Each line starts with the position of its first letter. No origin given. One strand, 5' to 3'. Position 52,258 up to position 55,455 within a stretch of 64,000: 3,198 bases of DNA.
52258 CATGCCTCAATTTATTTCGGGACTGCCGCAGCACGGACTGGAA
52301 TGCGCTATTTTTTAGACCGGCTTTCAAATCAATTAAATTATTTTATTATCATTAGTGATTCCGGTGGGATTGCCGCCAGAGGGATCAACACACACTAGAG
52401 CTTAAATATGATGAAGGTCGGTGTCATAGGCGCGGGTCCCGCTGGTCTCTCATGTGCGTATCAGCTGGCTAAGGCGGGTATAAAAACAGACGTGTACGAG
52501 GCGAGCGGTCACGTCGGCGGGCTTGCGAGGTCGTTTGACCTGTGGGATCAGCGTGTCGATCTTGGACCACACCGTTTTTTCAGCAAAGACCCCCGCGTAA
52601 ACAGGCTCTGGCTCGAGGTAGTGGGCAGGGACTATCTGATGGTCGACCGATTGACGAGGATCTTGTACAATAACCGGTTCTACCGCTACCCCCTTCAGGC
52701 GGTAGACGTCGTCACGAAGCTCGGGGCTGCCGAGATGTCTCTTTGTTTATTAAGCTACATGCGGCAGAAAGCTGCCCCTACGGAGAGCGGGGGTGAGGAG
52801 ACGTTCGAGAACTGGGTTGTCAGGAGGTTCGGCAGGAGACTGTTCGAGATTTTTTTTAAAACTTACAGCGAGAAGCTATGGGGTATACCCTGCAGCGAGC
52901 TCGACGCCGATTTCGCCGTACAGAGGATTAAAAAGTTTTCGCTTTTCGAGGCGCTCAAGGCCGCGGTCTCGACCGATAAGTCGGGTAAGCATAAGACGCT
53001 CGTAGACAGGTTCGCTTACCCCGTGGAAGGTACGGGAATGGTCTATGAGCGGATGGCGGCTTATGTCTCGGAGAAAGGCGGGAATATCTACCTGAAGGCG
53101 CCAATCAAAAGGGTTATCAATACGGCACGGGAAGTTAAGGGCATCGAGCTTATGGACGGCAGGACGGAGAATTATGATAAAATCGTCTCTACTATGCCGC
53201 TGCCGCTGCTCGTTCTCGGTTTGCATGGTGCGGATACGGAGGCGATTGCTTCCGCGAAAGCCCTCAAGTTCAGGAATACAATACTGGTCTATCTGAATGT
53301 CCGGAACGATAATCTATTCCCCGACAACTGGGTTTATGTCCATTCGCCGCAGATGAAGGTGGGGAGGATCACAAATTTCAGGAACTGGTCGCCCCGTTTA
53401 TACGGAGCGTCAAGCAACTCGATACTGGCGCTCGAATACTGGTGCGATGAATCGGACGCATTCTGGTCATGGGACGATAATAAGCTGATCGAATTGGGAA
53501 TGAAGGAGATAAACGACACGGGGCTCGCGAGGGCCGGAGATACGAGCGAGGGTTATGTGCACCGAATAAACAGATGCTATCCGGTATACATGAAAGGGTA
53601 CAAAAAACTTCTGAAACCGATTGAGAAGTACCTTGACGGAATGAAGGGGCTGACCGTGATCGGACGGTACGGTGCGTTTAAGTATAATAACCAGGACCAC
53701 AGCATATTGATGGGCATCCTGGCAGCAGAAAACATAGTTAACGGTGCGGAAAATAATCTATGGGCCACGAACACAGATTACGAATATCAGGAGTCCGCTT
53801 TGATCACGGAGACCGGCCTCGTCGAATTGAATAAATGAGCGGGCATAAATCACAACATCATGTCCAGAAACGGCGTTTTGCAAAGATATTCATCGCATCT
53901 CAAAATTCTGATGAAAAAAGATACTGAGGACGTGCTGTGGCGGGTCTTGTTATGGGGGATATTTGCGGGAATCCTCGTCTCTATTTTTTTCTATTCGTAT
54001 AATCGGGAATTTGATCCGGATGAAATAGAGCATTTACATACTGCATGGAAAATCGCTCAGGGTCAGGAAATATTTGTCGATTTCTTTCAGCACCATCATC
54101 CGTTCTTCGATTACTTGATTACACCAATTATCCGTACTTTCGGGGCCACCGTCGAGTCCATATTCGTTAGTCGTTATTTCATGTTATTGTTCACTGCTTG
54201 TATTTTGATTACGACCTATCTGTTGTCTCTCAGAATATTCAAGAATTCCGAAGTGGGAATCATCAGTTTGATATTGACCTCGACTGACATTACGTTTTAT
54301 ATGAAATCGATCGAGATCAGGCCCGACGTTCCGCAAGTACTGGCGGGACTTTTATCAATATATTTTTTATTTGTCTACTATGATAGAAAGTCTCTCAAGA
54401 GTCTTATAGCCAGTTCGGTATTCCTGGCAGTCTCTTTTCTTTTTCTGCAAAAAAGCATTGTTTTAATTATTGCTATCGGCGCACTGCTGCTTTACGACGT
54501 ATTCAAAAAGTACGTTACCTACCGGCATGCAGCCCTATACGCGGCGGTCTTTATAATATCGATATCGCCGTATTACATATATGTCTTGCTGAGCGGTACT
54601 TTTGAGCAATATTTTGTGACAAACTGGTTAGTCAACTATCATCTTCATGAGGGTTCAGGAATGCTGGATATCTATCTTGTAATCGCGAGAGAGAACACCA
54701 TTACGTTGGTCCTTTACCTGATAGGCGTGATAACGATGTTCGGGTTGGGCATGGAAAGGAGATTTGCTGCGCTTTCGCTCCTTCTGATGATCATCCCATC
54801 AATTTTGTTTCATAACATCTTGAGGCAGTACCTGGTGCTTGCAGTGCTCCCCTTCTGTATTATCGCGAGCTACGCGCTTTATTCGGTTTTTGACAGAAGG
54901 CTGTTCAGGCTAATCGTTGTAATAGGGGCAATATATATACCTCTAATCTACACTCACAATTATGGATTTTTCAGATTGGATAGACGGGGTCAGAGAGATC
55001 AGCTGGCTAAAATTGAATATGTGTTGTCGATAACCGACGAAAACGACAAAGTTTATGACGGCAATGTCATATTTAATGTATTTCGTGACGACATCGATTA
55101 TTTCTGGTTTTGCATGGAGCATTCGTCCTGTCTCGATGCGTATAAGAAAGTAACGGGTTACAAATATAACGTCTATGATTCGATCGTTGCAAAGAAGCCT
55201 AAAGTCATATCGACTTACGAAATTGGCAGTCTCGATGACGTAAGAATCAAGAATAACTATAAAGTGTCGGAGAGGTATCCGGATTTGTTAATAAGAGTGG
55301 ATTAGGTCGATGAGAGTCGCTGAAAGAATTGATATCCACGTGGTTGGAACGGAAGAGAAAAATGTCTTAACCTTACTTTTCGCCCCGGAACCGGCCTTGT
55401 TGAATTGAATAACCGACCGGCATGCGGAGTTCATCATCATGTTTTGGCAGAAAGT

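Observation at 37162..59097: Lower-GC cluster of GT-C-type membrane glycosyltransferase candidates plus a UGM-like flavoenzyme bracketing the giant proteins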

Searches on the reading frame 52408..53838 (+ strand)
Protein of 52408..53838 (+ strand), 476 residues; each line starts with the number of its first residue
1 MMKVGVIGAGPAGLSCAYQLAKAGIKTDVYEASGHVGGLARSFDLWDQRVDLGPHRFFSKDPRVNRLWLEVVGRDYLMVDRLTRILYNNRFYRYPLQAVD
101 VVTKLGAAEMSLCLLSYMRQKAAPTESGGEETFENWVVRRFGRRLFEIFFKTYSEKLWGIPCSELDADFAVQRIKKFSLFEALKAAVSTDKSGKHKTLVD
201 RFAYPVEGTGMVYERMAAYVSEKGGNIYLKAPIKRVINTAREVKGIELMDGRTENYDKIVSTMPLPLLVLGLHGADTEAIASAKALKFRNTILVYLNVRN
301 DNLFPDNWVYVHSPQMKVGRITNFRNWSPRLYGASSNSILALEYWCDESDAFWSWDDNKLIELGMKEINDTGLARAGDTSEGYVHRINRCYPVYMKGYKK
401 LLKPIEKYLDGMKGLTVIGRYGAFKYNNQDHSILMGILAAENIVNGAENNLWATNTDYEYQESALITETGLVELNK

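Call 4: search_protein_families(library=pfam, proteins=[window:52408-53838:+], max_evalue=0.1)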
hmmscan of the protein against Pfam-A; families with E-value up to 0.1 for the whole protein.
window:52408-53838:+ (476 aa): 15 families
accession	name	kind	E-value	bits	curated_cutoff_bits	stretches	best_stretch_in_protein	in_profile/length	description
PF01593.30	Amino_oxidase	-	5.6e-25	88.9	19.8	1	12-443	2-442/443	Flavin containing amine oxidoreductase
PF13450.12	NAD_binding_8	-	5.1e-17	62.4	21.9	1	6-68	1-65/68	NAD(P)-binding Rossmann-like domain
PF01266.30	DAO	-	2.1e-07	31.3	27.9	1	4-37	2-35/353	FAD dependent oxidoreductase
PF07992.20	Pyr_redox_2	-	2.5e-07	30.9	26.1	1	3-35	2-34/291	Pyridine nucleotide-disulphide oxidoreductase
PF12831.13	FAD_oxidored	-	1.3e-05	25.1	27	1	4-40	2-38/416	FAD dependent oxidoreductase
PF00890.30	FAD_binding_2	-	2.4e-05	24.1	20.4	1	6-38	4-36/414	FAD binding domain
PF01946.23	Thi4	-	2.5e-05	24.1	26.2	1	3-38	19-55/235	Thi4 family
PF03275.19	GLF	-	3.6e-05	24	26.3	0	149-174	2-26/203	UDP-galactopyranose mutase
PF03486.20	HI0933_like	-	9.7e-05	22.4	50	1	3-37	2-36/244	HI0933-like protein Rossmann domain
PF00070.33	Pyr_redox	-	9.9e-05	23.2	22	1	3-36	1-34/82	Pyridine nucleotide-disulphide oxidoreductase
PF13738.12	Pyr_redox_3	-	0.0002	21.1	30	1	6-33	2-30/305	Pyridine nucleotide-disulphide oxidoreductase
PF01134.28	GIDA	-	0.00027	20.6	22.1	1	3-30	1-28/391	Glucose inhibited division protein A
PF01494.25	FAD_binding_3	-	0.00044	20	22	1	2-31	2-31/349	FAD binding domain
PF05834.18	Lycopene_cycl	-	0.037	13.5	23.4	1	5-36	3-36/380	Lycopene cyclase protein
PF02737.24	3HCDH_N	-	0.043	14.2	22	1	3-33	1-31/180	3-hydroxyacyl-CoA dehydrogenase, NAD binding domain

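Call 6: search_protein_families(library=ncbifam, proteins=[window:52408-53838:+], max_evalue=0.1)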
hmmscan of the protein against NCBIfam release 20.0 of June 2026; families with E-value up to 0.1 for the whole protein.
window:52408-53838:+ (476 aa): 85 families (the best 25 are shown)
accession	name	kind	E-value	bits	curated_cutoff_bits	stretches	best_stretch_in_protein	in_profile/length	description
NF005548.0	PRK07208.1-4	equivalog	5e-155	516.8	389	1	3-465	5-472/488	hypothetical protein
NF005545.0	PRK07208.1-1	equivalog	3.9e-124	414.8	451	1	3-465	9-484/504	hypothetical protein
NF005546.0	PRK07208.1-2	equivalog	3.3e-104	349.3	418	2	76-463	111-524/527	hypothetical protein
NF005547.0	PRK07208.1-3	equivalog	5.2e-101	338.7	380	1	4-467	7-464/465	hypothetical protein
NF005549.0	PRK07208.1-5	equivalog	1.7e-70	238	587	3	284-463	352-533/534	hypothetical protein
NF005560.0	PRK07233.1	equivalog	2.7e-38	131.9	252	1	2-447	1-428/435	hypothetical protein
NF008841.0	PRK11883.1-1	equivalog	1.4e-16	60.5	517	1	2-421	4-427/453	protoporphyrinogen oxidase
TIGR03467.1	HpnE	equivalog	2.7e-15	56.6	283.05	1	4-66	1-65/430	hydroxysqualene dehydroxylase HpnE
TIGR02734.1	crtI_fam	subfamily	1.7e-13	50.1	238.1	1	5-79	2-74/504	phytoene desaturase family protein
NF045637.1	carotdesatCrtDProt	equivalog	2e-13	49.7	580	2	6-55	3-52/485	1-hydroxycarotenoid 3,4-desaturase CrtD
NF058655.1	CrtID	equivalog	3.2e-10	39.4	640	1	4-59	1-56/478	bifunctional phytoene desaturase/3,4-desaturase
NF009410.0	PRK12771.1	subfamily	9.7e-10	37.6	516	1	3-41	140-178/566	NAD(P)-binding protein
TIGR01316.1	gltA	equivalog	2.4e-08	33.2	471.75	1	2-39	134-171/449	NADPH-dependent glutamate synthase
TIGR00031.1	UDP-GALP_mutase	equivalog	2.5e-08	33.3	303.75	1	3-175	3-176/378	UDP-galactopyranose mutase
TIGR01318.1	gltD_gamma_fam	subfamily_domain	2.5e-08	33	482.95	1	3-40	143-180/467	glutamate synthase, small subunit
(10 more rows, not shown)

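Call 13: search_solved_structures(query=window:52408-53838:+, max_evalue=0.01)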
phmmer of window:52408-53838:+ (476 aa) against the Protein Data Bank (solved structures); distinct sequences matched with E-value up to 0.01: 61 (the best 60 are shown).
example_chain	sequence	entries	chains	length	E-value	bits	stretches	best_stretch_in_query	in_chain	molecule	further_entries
4u8l_A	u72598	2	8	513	3.1e-25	91.9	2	4-335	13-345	UDP-galactopyranose mutase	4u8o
3uka_A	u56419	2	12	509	6.4e-25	90.9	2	4-336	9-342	UDP-galactopyranose mutase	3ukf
3ukl_A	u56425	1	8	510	6.4e-25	90.9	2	4-336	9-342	UDP-galactopyranose mutase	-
3ukh_A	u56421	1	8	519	6.9e-25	90.8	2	4-336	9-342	UDP-galactopyranose mutase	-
3ute_A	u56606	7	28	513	7e-25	90.8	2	4-335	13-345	UDP-galactopyranose mutase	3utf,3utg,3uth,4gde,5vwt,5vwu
3ukq_A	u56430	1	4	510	1.7e-24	89.5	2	4-336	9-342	UDP-galactopyranose mutase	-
3ukk_A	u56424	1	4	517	1.7e-24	89.4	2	4-336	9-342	UDP-galactopyranose mutase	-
4dsg_A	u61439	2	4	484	2e-24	89.3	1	3-449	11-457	UDP-galactopyranose mutase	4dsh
4u8k_A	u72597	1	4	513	2.1e-24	89.2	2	4-335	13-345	UDP-galactopyranose mutase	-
3ukp_A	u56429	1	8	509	4.2e-24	88.2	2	4-336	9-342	UDP-galactopyranose mutase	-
4u8i_A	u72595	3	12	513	8.5e-24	87.2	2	4-335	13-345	UDP-galactopyranose mutase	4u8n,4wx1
4u8j_A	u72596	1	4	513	1.1e-23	86.8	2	4-335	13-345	UDP-galactopyranose mutase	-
4u8m_A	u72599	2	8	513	1.1e-23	86.8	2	4-333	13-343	UDP-galactopyranose mutase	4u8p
5hhf_A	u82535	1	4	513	1.7e-23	86.2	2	4-335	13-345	UDP-galactopyranose mutase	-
3gf4_A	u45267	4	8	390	2.8e-12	49.2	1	3-170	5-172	UDP-galactopyranose mutase | Probable UDP-galactopyranose mutase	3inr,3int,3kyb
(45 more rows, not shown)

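Call 21: search_solved_structures(query=window:52408-53838:+, max_evalue=1e-20, show_alignments=5)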
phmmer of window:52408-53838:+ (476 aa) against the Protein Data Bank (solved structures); distinct sequences matched with E-value up to 1e-20: 14.
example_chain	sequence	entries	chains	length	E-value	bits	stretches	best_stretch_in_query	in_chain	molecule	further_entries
4u8l_A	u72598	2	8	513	3.1e-25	91.9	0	4-335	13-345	UDP-galactopyranose mutase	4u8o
3uka_A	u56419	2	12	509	6.4e-25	90.9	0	4-336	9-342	UDP-galactopyranose mutase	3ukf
3ukl_A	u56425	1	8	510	6.4e-25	90.9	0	4-336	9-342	UDP-galactopyranose mutase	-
3ukh_A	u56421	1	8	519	6.9e-25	90.8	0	4-336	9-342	UDP-galactopyranose mutase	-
3ute_A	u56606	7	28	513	7e-25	90.8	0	4-335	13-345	UDP-galactopyranose mutase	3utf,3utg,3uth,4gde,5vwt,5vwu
3ukq_A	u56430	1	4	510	1.7e-24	89.5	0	4-336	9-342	UDP-galactopyranose mutase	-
3ukk_A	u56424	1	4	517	1.7e-24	89.4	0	4-336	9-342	UDP-galactopyranose mutase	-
4dsg_A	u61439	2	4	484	2e-24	89.3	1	3-449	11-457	UDP-galactopyranose mutase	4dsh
4u8k_A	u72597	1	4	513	2.1e-24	89.2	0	4-335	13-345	UDP-galactopyranose mutase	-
3ukp_A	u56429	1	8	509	4.2e-24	88.2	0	4-336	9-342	UDP-galactopyranose mutase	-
4u8i_A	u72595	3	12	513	8.5e-24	87.2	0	4-335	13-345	UDP-galactopyranose mutase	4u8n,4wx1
4u8j_A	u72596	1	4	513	1.1e-23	86.8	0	4-335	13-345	UDP-galactopyranose mutase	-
4u8m_A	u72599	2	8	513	1.1e-23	86.8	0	4-333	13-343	UDP-galactopyranose mutase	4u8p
5hhf_A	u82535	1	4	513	1.7e-23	86.2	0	4-335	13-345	UDP-galactopyranose mutase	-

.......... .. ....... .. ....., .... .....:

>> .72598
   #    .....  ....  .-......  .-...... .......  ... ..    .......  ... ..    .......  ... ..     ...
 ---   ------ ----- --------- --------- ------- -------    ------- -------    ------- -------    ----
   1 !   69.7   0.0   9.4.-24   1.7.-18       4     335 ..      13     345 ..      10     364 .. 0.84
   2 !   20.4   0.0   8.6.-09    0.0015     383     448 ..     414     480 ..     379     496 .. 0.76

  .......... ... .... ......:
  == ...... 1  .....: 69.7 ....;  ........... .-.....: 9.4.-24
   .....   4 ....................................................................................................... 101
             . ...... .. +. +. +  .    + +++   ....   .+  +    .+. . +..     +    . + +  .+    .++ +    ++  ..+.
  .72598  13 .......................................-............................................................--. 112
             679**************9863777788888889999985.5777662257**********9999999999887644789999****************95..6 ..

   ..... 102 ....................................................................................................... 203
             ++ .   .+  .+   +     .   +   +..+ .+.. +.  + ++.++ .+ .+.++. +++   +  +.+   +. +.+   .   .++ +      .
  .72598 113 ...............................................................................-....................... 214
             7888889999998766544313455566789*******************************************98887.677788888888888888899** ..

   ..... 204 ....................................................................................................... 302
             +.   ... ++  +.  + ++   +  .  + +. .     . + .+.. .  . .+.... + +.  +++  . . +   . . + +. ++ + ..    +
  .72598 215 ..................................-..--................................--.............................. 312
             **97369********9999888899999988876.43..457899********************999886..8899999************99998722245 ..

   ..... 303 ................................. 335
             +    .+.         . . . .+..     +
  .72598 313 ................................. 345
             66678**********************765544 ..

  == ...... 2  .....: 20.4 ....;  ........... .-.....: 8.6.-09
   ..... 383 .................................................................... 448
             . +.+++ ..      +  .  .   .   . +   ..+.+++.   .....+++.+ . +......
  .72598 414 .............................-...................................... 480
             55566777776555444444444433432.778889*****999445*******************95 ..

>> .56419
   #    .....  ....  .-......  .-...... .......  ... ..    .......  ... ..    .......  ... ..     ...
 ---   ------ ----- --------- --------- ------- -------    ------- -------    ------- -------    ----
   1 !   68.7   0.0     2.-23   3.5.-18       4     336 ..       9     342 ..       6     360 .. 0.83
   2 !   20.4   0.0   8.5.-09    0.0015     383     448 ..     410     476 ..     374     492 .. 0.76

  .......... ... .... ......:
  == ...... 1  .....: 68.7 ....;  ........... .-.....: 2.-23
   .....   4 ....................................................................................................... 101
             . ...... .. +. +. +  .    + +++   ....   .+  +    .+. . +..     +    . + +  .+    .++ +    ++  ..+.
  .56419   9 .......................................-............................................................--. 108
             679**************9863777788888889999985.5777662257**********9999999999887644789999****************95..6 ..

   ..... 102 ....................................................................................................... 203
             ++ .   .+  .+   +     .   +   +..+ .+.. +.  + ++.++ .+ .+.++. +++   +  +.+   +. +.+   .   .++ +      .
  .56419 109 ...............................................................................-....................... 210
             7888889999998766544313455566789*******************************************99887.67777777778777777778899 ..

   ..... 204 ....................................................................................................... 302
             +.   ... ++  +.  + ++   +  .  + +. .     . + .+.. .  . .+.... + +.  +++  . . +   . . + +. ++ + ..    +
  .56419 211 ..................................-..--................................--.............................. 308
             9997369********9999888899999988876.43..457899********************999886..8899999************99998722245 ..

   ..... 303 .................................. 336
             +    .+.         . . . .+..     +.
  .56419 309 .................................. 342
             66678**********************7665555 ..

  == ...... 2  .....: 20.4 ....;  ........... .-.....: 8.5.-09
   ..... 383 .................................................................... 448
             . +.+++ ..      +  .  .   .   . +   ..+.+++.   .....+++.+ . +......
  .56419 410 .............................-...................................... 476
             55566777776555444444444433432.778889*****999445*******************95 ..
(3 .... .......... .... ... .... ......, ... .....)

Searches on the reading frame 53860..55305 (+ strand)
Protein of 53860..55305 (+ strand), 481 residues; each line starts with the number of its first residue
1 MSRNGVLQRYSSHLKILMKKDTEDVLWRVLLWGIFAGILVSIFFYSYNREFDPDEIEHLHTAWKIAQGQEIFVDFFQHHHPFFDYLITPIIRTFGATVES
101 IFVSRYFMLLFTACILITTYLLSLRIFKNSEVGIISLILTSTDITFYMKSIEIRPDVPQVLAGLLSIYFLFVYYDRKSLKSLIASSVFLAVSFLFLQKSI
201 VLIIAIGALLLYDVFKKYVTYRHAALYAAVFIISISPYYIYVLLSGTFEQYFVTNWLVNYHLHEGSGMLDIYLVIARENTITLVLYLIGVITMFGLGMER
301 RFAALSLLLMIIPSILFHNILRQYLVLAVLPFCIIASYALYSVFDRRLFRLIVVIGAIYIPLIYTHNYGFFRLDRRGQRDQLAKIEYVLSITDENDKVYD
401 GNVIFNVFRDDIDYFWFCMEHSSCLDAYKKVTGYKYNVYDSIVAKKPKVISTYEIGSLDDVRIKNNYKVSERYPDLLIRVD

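Call 4: search_protein_families(library=pfam, proteins=[window:53860-55305:+], max_evalue=0.1)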
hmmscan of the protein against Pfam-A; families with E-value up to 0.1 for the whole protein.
window:53860-55305:+ (481 aa): 1 family
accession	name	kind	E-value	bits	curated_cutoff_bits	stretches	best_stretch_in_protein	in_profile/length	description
PF13231.12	PMT_2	-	3.9e-13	50.4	26.1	1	79-240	2-159/160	Dolichyl-phosphate-mannose-protein mannosyltransferase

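Call 6: search_protein_families(library=ncbifam, proteins=[window:53860-55305:+], max_evalue=0.1)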
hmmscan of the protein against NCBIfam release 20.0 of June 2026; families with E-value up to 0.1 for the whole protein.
window:53860-55305:+ (481 aa): 0 families
